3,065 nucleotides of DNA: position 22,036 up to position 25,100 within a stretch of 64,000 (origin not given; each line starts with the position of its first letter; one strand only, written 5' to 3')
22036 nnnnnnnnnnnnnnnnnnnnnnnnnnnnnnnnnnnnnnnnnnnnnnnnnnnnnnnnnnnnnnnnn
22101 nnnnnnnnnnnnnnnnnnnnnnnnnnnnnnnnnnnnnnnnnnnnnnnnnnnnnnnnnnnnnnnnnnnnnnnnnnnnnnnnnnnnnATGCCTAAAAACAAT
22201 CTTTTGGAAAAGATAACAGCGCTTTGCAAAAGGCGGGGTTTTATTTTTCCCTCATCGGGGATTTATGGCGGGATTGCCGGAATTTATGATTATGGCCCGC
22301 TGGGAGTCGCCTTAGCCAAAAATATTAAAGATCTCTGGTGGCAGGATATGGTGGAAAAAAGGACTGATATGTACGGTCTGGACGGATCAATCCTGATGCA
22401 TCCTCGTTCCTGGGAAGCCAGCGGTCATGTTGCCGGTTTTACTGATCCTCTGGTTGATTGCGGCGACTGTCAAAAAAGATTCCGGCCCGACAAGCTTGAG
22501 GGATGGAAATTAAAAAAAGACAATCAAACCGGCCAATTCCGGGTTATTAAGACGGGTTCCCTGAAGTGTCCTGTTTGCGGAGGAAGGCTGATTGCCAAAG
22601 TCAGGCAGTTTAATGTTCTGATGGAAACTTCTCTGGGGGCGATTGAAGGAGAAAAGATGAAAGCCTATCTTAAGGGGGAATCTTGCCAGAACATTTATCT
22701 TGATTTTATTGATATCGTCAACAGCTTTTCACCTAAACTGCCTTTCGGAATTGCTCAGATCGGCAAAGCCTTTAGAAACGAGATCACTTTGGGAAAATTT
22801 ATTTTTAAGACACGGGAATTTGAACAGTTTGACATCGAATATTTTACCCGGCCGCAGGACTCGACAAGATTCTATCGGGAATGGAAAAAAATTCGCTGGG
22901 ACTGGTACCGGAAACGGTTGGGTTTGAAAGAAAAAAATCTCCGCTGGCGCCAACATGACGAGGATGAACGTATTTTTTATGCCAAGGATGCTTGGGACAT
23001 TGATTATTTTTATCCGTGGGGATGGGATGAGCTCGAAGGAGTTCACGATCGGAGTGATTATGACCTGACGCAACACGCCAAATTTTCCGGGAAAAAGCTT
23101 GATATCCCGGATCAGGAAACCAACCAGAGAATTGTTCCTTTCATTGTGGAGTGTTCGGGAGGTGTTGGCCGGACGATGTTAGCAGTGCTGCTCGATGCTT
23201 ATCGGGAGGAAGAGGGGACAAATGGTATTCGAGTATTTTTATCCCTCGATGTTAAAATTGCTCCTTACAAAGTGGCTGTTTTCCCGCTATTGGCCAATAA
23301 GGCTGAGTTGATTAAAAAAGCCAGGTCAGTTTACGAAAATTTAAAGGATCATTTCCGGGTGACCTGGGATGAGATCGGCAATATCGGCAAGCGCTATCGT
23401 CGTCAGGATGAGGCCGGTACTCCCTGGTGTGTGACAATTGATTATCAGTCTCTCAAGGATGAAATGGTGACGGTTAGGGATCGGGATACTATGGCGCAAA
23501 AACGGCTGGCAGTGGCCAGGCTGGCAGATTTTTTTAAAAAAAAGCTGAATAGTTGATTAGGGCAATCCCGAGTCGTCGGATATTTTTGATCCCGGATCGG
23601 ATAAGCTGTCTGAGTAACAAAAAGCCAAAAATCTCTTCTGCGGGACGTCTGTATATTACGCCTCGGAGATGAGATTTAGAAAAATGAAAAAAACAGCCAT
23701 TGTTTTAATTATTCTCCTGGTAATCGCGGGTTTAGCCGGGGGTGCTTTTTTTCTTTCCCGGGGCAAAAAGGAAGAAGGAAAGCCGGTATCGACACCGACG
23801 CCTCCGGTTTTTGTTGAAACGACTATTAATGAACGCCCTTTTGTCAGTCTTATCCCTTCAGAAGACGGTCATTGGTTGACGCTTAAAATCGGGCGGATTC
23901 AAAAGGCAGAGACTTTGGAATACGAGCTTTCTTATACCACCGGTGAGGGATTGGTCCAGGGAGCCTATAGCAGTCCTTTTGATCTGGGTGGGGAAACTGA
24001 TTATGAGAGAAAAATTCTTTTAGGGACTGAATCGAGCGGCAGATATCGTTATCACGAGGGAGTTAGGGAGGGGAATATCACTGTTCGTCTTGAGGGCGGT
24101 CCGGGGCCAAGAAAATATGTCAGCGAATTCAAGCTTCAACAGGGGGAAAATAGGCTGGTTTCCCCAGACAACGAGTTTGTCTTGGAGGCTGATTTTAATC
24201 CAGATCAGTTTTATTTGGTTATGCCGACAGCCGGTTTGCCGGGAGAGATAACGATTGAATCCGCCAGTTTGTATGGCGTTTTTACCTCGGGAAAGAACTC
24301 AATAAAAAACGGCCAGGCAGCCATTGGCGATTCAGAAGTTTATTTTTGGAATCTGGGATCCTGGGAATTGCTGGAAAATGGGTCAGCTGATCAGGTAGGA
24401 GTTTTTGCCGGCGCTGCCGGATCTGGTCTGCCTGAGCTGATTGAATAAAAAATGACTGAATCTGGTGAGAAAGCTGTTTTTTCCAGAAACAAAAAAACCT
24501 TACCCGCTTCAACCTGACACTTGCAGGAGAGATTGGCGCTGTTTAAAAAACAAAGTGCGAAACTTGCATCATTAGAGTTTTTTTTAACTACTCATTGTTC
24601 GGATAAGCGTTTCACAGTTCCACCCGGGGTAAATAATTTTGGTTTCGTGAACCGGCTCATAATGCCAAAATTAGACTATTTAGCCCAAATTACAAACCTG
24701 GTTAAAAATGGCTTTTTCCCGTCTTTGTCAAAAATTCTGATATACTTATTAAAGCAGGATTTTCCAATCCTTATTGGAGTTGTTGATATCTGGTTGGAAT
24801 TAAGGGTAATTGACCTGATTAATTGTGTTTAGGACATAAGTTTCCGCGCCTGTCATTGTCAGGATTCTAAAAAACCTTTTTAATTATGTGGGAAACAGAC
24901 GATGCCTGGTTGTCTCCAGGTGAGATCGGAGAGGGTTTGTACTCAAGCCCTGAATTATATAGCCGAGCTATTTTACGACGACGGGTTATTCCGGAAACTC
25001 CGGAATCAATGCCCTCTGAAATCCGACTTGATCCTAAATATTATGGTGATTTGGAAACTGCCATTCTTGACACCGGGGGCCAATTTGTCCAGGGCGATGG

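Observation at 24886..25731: Stand-alone JAMM/MPN+ motif protein immediately upstream of mraZ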

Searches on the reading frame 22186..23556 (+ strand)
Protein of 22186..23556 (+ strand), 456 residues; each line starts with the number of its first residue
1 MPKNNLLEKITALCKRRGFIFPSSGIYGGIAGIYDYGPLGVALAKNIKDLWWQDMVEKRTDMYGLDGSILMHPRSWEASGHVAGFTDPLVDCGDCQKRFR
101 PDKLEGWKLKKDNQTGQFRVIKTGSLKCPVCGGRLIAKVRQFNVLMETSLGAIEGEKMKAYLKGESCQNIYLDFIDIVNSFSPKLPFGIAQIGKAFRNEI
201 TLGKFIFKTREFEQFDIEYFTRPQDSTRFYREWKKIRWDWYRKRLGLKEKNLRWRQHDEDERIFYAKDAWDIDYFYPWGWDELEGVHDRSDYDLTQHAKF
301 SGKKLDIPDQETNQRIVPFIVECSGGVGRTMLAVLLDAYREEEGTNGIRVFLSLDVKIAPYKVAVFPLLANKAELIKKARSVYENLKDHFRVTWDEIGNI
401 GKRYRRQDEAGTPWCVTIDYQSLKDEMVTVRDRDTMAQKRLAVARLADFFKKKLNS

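Call 3: search_protein_families(library=pfam, proteins=[window:22186-23556:+], max_evalue=1)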
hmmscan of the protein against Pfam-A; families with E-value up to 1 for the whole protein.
window:22186-23556:+ (456 aa): 6 families
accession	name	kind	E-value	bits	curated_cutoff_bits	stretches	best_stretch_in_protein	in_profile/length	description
PF03129.25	HGTP_anticodon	-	1e-19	70.9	21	1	362-453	1-94/94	Anticodon binding domain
PF00587.30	tRNA-synt_2b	-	1.7e-11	45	29.3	1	157-335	8-176/179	tRNA synthetase class II core domain (G, H, P, S and T)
PF22784.1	PTP-SAK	-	0.1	13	27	1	310-339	83-112/153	Swiss Army Knife protein, DSP-PTPase phosphatase domain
PF13408.12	Zn_ribbon_recom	-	0.11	13.3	25.3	0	123-138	3-18/58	Recombinase zinc beta ribbon domain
PF00102.32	Y_phosphatase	-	0.11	12.6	20.9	1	313-339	166-192/234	Protein-tyrosine phosphatase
PF15777.11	Anti-TRAP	-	0.13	12.7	32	0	113-138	17-43/59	Tryptophan RNA-binding attenuator protein inhibitory protein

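Call 54: find_related_loci(query=window:22186-23553:+, collection=genome_contigs, flank=7000)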
Query window:22186-23553:+ (456 aa) in genome_contigs; peptide patterns used: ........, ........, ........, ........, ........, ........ (x = any residue, [..] = any of these).
50 stretches matched a pattern; 9 encode a relative of the query (tblastn E <= 1e-3); 9 distinct loci.
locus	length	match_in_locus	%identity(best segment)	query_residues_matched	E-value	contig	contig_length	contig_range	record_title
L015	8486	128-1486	74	2-454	0e+0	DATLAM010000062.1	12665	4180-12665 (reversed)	MAG TPA_asm: Candidatus Bathyarchaeia archaeon isolate SMAG_U14271 k141_4774716, whole genome shotgun sequence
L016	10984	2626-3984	63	3-455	0e+0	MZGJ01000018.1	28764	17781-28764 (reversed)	MAG: candidate division CPR3 bacterium 4484_211 ex4484_211_scaffold_1579, whole genome shotgun sequence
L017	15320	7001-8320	58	7-452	0e+0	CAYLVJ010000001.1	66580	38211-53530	MAG TPA_asm: uncultured Candidatus Saccharibacteria bacterium isolate SRP141376_co2_225 genome assembly, contig: NODE_10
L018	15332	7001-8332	59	7-456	0e+0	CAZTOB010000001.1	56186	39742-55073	MAG TPA_asm: uncultured Candidatus Saccharibacteria bacterium isolate SRP319275_co2_100 genome assembly, contig: NODE_21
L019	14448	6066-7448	50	4-455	1e-154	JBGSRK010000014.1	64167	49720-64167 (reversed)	MAG: Patescibacteria group bacterium isolate JTS-AC356 k141_1427657, whole genome shotgun sequence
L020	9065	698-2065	49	7-454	2e-153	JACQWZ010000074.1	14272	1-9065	MAG: Candidatus Kuenenbacteria bacterium isolate NC_groundwater_1502_Pr4_B-0.1um_29_5 SR1-18-B1_scaffold_318847, whole g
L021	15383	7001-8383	47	5-456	3e-139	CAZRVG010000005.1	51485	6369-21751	MAG TPA_asm: uncultured Candidatus Saccharibacteria bacterium isolate binchicken_co173_466 genome assembly, contig: NODE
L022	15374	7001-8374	46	7-454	1e-136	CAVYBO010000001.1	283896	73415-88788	MAG: uncultured bacterium isolate MFD04540.bin.1.106 genome assembly, contig: contig_29626, whole genome shotgun sequenc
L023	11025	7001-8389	47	3-456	3e-144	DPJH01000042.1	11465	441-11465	MAG TPA_asm: Candidatus Moraniibacteriota bacterium isolate UBA8518 contig_376712, whole genome shotgun sequence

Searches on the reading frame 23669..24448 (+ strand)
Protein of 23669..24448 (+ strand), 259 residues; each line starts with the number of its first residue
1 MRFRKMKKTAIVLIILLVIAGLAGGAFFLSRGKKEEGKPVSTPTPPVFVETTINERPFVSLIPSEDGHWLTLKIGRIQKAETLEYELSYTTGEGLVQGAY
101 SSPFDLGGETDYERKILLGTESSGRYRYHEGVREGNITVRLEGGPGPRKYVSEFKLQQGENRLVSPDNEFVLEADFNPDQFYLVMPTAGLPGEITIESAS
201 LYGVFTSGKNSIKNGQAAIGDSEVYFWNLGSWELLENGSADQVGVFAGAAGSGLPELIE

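Call 3: search_protein_families(library=pfam, proteins=[window:23669-24448:+], max_evalue=1)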
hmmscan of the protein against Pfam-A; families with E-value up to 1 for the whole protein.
window:23669-24448:+ (259 aa): 1 family
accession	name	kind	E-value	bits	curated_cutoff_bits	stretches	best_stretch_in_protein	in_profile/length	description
PF11137.13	DUF2909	-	0.0065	16.8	31.4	1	8-37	2-31/60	Protein of unknown function (DUF2909)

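Call 4: search_protein_families(library=ncbifam, proteins=[window:23669-24448:+], max_evalue=1)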
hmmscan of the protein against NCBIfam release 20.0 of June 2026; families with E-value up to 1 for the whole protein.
window:23669-24448:+ (259 aa): 2 families
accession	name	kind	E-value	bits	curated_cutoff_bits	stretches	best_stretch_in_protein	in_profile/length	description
NF005435.1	PRK07021.1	equivalog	0.014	15.3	131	1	7-50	8-58/157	flagellar basal body-associated protein FliL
NF009420.1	PRK12785.1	equivalog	0.16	11.8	197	1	6-51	19-66/161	flagellar basal body-associated protein FliL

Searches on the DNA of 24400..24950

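Call 58: search_rna_families(source=window, start=24400, end=24950, threshold=evalue, max_evalue=1)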
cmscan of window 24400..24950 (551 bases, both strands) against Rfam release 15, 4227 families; matches with E-value up to 1: 3.
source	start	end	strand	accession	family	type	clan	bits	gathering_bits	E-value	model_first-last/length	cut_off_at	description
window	24463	24519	+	RF02289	TtnuCD13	Gene; snRNA; snoRNA; CD-box;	-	21.4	75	0.63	1-63/63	no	Tetrahymena snoRNA TtnuCD13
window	24635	24794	+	RF03532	SQ2397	Cis-reg;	-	19.8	100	0.38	1-243/243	no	Cis-regulator of HTH transcription factor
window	24623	24773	+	RF02560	CbSR9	Gene; antisense;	-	17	279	0.92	1-213/213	no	Coxiella burnetii sRNA 9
